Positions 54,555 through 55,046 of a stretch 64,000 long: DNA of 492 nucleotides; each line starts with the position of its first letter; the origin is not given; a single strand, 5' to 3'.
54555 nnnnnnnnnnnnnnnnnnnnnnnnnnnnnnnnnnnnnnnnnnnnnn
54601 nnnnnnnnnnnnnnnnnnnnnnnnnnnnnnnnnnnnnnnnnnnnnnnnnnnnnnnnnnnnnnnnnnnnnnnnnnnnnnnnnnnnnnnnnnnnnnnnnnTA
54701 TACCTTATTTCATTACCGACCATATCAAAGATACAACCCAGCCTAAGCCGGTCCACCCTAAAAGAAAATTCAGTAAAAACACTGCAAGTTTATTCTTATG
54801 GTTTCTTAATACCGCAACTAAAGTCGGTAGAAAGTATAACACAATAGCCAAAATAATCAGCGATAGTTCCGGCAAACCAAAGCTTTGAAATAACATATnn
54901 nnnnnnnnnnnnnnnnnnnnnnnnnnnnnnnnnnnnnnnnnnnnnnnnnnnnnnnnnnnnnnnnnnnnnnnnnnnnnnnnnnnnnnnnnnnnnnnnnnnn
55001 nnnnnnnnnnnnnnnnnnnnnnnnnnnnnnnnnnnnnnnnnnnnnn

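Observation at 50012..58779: Receiver-domain-dense phosphorelay locus with an embedded ACP and a superinfection-immunity-like peptide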

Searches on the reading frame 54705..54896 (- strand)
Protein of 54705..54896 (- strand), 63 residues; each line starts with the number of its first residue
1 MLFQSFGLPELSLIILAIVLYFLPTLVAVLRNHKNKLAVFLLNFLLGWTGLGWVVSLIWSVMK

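Call 4: search_protein_families(library=pfam, proteins=[window:54705-54896:-], max_evalue=0.01)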
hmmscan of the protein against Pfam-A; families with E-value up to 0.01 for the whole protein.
window:54705-54896:- (63 aa): 1 family
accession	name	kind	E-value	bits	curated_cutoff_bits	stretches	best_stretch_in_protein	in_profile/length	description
PF14373.11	Imm_superinfect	-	2.4e-19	69.4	27.9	1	20-61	1-42/42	Superinfection immunity protein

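Call 74: search_protein_families(library=phrogs, proteins=[window:54705-54896:-], max_evalue=0.001)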
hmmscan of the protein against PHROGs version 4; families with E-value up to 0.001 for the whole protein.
window:54705-54896:- (63 aa): 3 families
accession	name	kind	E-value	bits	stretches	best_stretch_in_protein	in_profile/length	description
phrog_1039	-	moron, auxiliary metabolic gene and host takeover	9.6e-22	78.7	1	11-62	119-170/199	immunity to superinfection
phrog_1584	-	unknown function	1.3e-11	45.7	1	9-61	51-103/105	-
phrog_15593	-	unknown function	0.00062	20.7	1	16-61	18-63/123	-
